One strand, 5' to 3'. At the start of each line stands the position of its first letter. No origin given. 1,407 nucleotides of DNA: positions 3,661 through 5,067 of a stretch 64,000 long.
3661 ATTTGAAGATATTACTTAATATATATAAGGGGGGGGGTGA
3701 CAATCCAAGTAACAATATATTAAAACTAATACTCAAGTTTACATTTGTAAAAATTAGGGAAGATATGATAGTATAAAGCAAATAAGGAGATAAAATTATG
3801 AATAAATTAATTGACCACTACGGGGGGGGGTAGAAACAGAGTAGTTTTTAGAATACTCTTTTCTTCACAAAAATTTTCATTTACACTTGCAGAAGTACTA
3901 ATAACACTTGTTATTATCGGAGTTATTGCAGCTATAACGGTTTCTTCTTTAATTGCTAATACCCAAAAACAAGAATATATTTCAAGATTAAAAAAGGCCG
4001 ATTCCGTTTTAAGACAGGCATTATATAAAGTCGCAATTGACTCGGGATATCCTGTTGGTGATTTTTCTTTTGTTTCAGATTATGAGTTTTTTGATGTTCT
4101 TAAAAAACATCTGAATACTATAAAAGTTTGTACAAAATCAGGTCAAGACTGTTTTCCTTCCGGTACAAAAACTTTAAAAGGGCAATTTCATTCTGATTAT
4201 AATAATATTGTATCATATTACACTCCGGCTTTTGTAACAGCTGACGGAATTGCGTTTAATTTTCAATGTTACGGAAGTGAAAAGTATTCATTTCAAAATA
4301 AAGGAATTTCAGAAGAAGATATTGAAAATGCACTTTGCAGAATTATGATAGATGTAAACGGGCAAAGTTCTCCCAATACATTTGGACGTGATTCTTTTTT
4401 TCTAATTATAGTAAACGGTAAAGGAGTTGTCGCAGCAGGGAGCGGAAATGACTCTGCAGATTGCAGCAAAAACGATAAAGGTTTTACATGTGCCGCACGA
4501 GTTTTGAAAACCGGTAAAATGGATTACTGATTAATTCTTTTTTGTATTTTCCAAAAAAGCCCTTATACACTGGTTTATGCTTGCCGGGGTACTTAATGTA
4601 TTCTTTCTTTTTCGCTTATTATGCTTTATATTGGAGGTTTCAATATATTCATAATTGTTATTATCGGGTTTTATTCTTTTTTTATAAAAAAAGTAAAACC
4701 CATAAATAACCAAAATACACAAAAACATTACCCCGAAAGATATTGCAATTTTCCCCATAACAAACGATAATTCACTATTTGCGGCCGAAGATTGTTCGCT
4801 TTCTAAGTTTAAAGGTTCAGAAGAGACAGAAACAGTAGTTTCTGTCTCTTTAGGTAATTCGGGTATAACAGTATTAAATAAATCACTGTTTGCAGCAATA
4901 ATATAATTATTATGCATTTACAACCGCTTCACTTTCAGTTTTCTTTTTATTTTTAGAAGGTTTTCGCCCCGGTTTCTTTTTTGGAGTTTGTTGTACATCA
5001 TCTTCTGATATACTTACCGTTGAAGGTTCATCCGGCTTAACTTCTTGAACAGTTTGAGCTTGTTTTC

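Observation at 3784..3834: Pilin-like gene 1 is out of frame with its own RBS/ATG because of a G9 tract in the leader codons (phase-OFF state)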

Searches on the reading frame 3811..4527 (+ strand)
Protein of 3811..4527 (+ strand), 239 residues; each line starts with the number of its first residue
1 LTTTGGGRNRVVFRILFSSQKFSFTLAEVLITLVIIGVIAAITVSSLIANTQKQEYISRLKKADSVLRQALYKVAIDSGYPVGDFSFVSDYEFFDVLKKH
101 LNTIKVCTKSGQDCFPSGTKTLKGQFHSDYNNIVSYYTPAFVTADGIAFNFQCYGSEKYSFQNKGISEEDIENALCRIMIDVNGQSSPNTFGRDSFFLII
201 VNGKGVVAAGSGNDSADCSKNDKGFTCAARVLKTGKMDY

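Call 10: search_protein_families(library=pfam, proteins=[window:3811-4527:+], max_evalue=0.1)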
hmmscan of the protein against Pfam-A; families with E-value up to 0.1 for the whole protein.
window:3811-4527:+ (239 aa): 2 families
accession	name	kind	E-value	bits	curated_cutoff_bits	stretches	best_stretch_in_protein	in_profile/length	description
PF07963.17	N_methyl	-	0.00031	20.6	21.2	1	24-43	7-26/27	Prokaryotic N-terminal methylation motif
PF06305.16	LapA_dom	-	0.048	14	28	1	11-63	6-55/64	Lipopolysaccharide assembly protein A domain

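Call 11: search_protein_families(library=ncbifam, proteins=[window:3811-4527:+], max_evalue=0.1)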
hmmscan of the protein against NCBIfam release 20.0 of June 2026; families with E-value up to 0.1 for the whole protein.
window:3811-4527:+ (239 aa): 10 families
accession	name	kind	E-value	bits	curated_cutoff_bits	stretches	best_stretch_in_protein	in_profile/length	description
TIGR01710.1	typeII_sec_gspG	equivalog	2.5e-05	24.3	88.85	1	24-79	3-57/134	type II secretion system major pseudopilin GspG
NF041013.1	T4P_ComGE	equivalog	0.0013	18.8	49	1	24-72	6-54/83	competence type IV pilus minor pilin ComGE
TIGR01708.2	typeII_sec_gspH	equivalog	0.0025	17.8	80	1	24-60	4-40/169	type II secretion system minor pseudopilin GspH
TIGR02532.1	IV_pilin_GFxxxE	domain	0.0028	17.4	16.3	1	24-43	4-23/24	prepilin-type N-terminal cleavage/methylation domain-containing protein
NF040999.1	pilin_ComGC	equivalog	0.0067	16.6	75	1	23-53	3-33/84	competence type IV pilus major pilin ComGC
NF041775.1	typeIV_PilA_Myxo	equivalog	0.014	15.4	400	1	17-50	6-39/214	type IV pilin protein PilA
TIGR01707.1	gspI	equivalog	0.023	15.2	44.35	1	24-59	2-37/101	type II secretion system minor pseudopilin GspI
NF007862.0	PRK10574.1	equivalog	0.023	14.8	138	1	22-76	5-53/145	prepilin peptidase-dependent pilin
NF040982.1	ComGD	equivalog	0.032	14.6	70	1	23-54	3-33/139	competence type IV pilus minor pilin ComGD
NF038166.1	blaYEM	exception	0.059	13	535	1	90-167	110-189/246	YEM family subclass B2 metallo-beta-lactamase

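Call 12: find_homologous_proteins(query=window:3811-4527:+, max_evalue=0.001)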
Query window:3811-4527:+ (239 aa): 1164 proteins with E <= 0.001 among 1961 candidates; the best 120 are listed.
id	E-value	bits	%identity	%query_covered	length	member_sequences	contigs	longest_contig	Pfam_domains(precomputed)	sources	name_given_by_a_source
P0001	9.3e-154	527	100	100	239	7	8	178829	-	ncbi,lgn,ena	-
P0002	4.6e-68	247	57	91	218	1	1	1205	PF07963.18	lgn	-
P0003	7.5e-62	227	50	92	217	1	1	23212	PF07963.18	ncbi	-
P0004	4.1e-60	221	50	92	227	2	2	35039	-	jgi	jgi:prepilin-type N-terminal cleavage/methylation domain-containing protein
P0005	8.5e-60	220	50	92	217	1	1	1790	PF07963.18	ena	-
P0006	4.7e-59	218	49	92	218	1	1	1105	PF07963.18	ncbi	-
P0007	7.6e-57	210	50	91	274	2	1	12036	PF07963.18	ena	-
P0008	8.2e-57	210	49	92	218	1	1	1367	PF07963.18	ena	-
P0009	1.2e-55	207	47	92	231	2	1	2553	PF07963.18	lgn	-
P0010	1.1e-54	203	46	94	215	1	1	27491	PF07963.18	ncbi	-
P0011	2.4e-53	199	48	91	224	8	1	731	-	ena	-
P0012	6.3e-53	198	50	91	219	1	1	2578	-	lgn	-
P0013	3.3e-52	195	46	94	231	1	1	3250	PF07963.18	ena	-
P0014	4.0e-52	195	47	95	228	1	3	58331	PF07963.18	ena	-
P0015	2.4e-51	192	46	93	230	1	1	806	PF07963.18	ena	-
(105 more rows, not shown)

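Call 14: find_encoding_contigs(protein=P0001, flank=8000, max_places=10)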
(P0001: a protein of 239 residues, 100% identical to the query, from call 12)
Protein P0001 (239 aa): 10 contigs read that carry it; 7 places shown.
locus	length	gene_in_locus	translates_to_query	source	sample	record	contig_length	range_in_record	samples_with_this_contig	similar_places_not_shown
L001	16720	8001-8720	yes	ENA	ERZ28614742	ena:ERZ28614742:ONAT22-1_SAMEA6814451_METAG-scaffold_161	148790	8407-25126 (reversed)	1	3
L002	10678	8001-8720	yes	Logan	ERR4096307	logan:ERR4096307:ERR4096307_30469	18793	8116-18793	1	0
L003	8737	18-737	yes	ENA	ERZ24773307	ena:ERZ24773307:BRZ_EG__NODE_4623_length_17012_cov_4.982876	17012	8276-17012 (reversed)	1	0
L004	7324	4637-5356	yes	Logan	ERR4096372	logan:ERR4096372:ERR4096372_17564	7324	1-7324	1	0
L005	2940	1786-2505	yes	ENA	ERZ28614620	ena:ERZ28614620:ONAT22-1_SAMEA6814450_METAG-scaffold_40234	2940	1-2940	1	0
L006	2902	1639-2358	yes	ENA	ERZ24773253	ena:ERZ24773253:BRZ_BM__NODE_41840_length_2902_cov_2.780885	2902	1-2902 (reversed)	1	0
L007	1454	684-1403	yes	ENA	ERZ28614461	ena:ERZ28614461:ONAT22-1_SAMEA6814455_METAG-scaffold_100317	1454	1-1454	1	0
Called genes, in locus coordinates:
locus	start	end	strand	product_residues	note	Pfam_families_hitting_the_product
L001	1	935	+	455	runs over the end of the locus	PF18073:Zn_ribbon_LapB, PF03796:DnaB_C, PF06745:ATPase, PF13481:AAA_25, PF23442:DUF7125 (weak), PF13401:AAA_22, PF13541:ChlI, PF05362:Lon_C, +3 more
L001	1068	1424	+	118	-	PF00825:Ribonuclease_P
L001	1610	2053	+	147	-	-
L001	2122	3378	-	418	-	PF00342:PGI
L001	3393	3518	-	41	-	-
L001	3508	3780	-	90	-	-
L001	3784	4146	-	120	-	PF06103:DUF948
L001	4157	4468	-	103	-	PF12732:YtxH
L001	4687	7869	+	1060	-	PF13086:AAA_11, PF13604:AAA_30 (faint), PF01443:Viral_helicase1 (faint), PF13245:AAA_19 (faint), PF20720:nSTAND3 (faint), PF13087:AAA_12, PF18741:MTES_1575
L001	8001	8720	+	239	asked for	-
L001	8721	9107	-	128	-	-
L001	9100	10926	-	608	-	PF10150:RNase_E_G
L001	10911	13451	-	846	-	PF19864:Radical_SAM_N2, PF04055:Radical_SAM, PF10105:DUF2344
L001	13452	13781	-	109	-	-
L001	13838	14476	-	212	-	PF20318:DUF6613 (weak)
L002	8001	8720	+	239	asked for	-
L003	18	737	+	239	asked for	-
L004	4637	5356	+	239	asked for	-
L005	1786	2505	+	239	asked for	-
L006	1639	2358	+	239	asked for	-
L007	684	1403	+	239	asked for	-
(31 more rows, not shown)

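Call 22: find_encoding_contigs(protein=P0122, flank=1500, max_places=6)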
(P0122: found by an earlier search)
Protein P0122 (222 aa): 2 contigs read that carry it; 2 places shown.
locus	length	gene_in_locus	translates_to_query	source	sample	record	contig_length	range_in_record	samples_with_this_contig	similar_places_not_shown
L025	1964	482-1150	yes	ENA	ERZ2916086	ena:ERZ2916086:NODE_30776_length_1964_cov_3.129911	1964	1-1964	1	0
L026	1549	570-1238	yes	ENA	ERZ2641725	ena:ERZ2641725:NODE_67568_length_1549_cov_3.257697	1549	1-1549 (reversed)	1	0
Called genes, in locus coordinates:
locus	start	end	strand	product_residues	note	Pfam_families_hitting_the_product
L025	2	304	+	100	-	?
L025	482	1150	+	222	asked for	-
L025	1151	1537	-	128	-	-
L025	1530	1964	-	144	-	?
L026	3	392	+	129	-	?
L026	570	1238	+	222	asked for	-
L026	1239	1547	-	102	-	?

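Call 23: find_encoding_contigs(protein=P0124, flank=1500, max_places=6)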
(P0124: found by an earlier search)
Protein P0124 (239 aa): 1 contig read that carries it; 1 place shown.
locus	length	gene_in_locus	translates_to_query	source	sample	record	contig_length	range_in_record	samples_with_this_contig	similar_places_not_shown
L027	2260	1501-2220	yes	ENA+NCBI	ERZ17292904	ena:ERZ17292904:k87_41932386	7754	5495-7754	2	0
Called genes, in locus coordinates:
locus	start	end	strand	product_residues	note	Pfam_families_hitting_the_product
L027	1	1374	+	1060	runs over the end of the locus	PF13086:AAA_11, PF13604:AAA_30 (faint), PF01443:Viral_helicase1 (faint), PF13245:AAA_19 (faint), PF20720:nSTAND3 (faint), PF13087:AAA_12, PF18741:MTES_1575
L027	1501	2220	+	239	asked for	-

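Call 24: find_encoding_contigs(protein=P0128, flank=1500, max_places=6)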
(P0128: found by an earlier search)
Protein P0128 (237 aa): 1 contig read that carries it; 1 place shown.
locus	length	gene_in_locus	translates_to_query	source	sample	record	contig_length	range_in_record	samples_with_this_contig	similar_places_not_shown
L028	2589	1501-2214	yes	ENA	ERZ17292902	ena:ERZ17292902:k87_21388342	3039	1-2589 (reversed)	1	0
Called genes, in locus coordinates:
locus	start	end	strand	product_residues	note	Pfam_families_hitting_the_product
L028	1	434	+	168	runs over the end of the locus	PF00210:Ferritin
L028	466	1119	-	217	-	PF00730:HhH-GPD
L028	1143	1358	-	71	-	-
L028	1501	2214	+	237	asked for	-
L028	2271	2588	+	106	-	?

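Call 60: find_encoding_contigs(protein=P0131, flank=600, max_places=6)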
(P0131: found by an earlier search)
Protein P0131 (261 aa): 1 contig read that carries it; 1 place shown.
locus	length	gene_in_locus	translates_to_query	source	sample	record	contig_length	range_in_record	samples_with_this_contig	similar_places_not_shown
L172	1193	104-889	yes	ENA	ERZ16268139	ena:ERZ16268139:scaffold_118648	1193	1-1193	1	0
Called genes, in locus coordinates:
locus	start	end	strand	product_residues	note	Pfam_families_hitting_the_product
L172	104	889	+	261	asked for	-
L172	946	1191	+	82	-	?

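Call 61: find_encoding_contigs(protein=P0130, flank=600, max_places=6)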
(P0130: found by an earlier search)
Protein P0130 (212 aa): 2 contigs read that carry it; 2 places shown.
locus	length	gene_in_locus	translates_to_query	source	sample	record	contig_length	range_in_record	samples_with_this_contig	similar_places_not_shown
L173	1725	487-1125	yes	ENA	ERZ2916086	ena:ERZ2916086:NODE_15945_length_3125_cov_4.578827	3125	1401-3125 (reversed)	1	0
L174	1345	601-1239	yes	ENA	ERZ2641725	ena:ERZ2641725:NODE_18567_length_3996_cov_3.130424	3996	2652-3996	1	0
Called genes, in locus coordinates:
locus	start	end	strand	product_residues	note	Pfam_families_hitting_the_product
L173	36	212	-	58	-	-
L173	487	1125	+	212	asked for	-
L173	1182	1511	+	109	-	-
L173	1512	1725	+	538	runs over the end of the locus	?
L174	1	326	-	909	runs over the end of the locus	-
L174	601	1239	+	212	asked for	-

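Call 62: find_encoding_contigs(protein=P0133, flank=600, max_places=6)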
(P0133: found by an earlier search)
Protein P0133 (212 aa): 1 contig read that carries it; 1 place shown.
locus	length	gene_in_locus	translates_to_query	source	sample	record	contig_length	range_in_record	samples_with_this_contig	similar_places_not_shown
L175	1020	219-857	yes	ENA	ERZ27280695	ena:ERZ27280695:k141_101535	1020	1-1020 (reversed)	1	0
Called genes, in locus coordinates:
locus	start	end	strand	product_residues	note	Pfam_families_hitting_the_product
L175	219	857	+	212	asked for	-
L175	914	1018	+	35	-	?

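Call 66: predict_structure(alignment_id=A1)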
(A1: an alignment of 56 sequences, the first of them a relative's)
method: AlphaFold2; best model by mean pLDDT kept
length: 239 residues; sequences in the alignment: 56
mean_pLDDT: 89.5   pTM: 0.81
mean pLDDT of the five models: 89.5, 88.9, 88.8, 88.2, 87.8
residues with pLDDT >= 90: 175; 70-90: 37; 50-70: 24; < 50: 3
segments of 3 or more residues with pLDDT < 50: 1-3
pLDDT, mean of each block of 10 residues (from residue 1): 53 67 82 93 93 97 98 96 93 94 92 88 88 70 96 84 96 95 90 97 97 96 97 97
secondary structure, 60 per line:
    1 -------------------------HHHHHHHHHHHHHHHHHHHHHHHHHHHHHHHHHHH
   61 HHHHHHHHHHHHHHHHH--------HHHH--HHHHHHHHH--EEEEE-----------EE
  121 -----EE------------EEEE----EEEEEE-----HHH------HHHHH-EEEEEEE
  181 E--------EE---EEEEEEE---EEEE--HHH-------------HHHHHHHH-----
elements in order: H26-77 H86-89 H92-100 E103-107 E140-143 E148-153 H168-172 E174-181 E195-201 E205-208 H227-234

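Call 68: find_encoding_contigs(protein=P0121, flank=700, max_places=6)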
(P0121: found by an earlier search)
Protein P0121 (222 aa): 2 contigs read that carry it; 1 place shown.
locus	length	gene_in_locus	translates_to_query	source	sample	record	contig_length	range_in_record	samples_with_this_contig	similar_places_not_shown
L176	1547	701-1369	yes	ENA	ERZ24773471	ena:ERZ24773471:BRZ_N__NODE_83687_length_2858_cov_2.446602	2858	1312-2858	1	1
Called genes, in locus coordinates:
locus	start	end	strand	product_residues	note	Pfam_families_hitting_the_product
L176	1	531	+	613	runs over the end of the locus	?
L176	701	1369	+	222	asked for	-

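Call 69: fold_search(model_id=the predicted structure, library=pdb)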
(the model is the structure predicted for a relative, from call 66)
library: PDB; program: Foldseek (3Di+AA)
matches with E <= 10: 156; with E <= 0.001: 0
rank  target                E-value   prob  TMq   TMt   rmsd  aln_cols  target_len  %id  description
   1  6v04                  7.6e-01  0.04  0.14  0.13  10.8       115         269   14  DynU16 crystal structure, a putative protein in the dynemicin biosynthetic locus (released 2020-11-18)
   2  7pjc_B                9.6e-01  0.08  0.12  0.06  12.5        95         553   15  The structure of Candida albicans phosphoglucomutase with isothiazolone modification on Cys359 (released 2022-09-07)
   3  3pnd_B                1.1e+00  0.03  0.14  0.12  16.4       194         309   10  FAD binding by ApbE protein from Salmonella enterica: a new class of FAD binding proteins (released 2011-01-05)
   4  2x32_A                1.2e+00  0.05  0.14  0.18  10.5       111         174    8  Structure of a polyisoprenoid binding domain from Saccharophagus degradans implicated in plant cell wall breakdown (released 2010-03-23)
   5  3pnd_A                1.2e+00  0.04  0.10  0.08   7.3        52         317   17  FAD binding by ApbE protein from Salmonella enterica: a new class of FAD binding proteins (released 2011-01-05)
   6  3fbx_A                1.6e+00  0.08  0.19  0.09  10.3       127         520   15  Crystal structure of the lysosomal 66.3 kDa protein from mouse solved by S-SAD (released 2009-03-03)
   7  7p5o_B                1.9e+00  0.05  0.13  0.06   9.9       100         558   10  Crystal structure of Aspergillus fumigatus phosphoglucomutase in complex with the reaction intermediate (released 2022-07-27)
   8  2x34_B                1.9e+00  0.04  0.14  0.18   9.1        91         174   10  Structure of a polyisoprenoid binding domain from Saccharophagus degradans implicated in plant cell wall breakdown (released 2010-03-23)
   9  2aoq_A                2.1e+00  0.03  0.13  0.14   8.3        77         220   17  Crystal structure of MutH-unmethylated DNA complex (released 2005-10-11)
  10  3wkx                  2.1e+00  0.02  0.12  0.05  14.4       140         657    7  Crystal structure of GH127 beta-L-arabinofuranosidase HypBA1 from Bifidobacterium longum arabinose complex form (released 2014-04-30)
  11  4r9i                  2.1e+00  0.02  0.12  0.08  17.8       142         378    9  Crystal structure of cysteine proteinase inhibitor Serpin18 from Bombyx mori (released 2015-09-09)
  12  1i7b_A                2.1e+00  0.01  0.08  0.08  12.5        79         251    9  HUMAN S-ADENOSYLMETHIONINE DECARBOXYLASE WITH COVALENTLY BOUND PYRUVOYL GROUP AND COVALENTLY BOUND S-ADENOSYLMETHIONIN (released 2001-08-22)
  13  9m0y_J                2.3e+00  0.02  0.12  0.07  22.8       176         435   11  Local refinement of stacked like DDB1-DDA1-DET1-Ube2e2-COP1 complex (layer 2) (released 2026-01-28)
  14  3wkw                  2.3e+00  0.02  0.12  0.05  14.1       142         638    6  Crystal structure of GH127 beta-L-arabinofuranosidase HypBA1 from Bifidobacterium longum ligand free form (released 2014-04-30)
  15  2x34_A                2.4e+00  0.03  0.14  0.18  10.6       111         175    8  Structure of a polyisoprenoid binding domain from Saccharophagus degradans implicated in plant cell wall breakdown (released 2010-03-23)
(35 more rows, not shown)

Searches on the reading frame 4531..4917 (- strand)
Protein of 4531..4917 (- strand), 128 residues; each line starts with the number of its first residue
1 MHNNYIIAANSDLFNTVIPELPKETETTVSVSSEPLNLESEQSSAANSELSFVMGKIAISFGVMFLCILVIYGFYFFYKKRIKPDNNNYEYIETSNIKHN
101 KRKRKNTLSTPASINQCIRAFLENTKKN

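Call 18: find_encoding_contigs(protein=window:4531-4917:-, flank=2500, max_places=10)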
Protein window:4531-4917:- (128 aa): 13 contigs read that carry it; 9 places shown.
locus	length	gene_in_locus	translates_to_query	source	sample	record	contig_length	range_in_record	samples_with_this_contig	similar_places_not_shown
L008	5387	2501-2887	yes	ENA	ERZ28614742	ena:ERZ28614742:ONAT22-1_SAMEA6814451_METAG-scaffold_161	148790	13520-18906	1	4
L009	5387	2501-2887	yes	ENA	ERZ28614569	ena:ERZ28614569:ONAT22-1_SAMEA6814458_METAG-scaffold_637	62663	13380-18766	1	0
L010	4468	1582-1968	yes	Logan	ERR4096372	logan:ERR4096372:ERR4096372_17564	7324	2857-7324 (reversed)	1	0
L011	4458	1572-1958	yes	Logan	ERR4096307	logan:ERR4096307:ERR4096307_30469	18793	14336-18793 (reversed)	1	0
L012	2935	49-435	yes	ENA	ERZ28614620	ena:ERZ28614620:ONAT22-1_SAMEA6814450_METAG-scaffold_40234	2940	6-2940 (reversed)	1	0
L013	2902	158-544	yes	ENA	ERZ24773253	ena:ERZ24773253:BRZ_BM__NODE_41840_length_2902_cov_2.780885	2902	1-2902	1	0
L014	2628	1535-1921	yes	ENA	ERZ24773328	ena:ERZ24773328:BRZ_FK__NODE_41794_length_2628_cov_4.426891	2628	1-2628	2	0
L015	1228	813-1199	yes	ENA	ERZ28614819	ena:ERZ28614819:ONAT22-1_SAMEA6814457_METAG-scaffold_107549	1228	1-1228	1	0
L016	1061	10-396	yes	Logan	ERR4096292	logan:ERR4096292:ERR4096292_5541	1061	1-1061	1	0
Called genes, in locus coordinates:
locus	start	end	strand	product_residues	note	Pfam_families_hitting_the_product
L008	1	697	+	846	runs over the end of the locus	PF19864:Radical_SAM_N2, PF04055:Radical_SAM, PF10105:DUF2344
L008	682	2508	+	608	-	PF10150:RNase_E_G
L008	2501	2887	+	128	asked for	-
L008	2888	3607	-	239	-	-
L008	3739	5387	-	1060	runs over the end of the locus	PF13086:AAA_11, PF13604:AAA_30 (faint), PF01443:Viral_helicase1 (faint), PF13245:AAA_19 (faint), PF20720:nSTAND3 (faint), PF13087:AAA_12, PF18741:MTES_1575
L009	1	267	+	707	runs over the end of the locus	-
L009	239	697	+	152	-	-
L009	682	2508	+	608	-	PF10150:RNase_E_G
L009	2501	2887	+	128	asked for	-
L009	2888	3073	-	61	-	-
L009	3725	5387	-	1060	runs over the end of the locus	PF13086:AAA_11, PF13604:AAA_30 (faint), PF01443:Viral_helicase1 (faint), PF13245:AAA_19 (faint), PF20720:nSTAND3 (faint), PF13087:AAA_12, PF18741:MTES_1575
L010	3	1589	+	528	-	?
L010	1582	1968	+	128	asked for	-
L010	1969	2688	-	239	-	-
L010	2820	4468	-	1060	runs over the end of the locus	PF13086:AAA_11, PF13604:AAA_30 (faint), PF01443:Viral_helicase1 (faint), PF13245:AAA_19 (faint), PF20720:nSTAND3 (faint), PF13087:AAA_12, PF18741:MTES_1575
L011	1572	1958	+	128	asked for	-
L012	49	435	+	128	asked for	-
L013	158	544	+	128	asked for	-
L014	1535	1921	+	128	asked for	-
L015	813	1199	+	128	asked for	-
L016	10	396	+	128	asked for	-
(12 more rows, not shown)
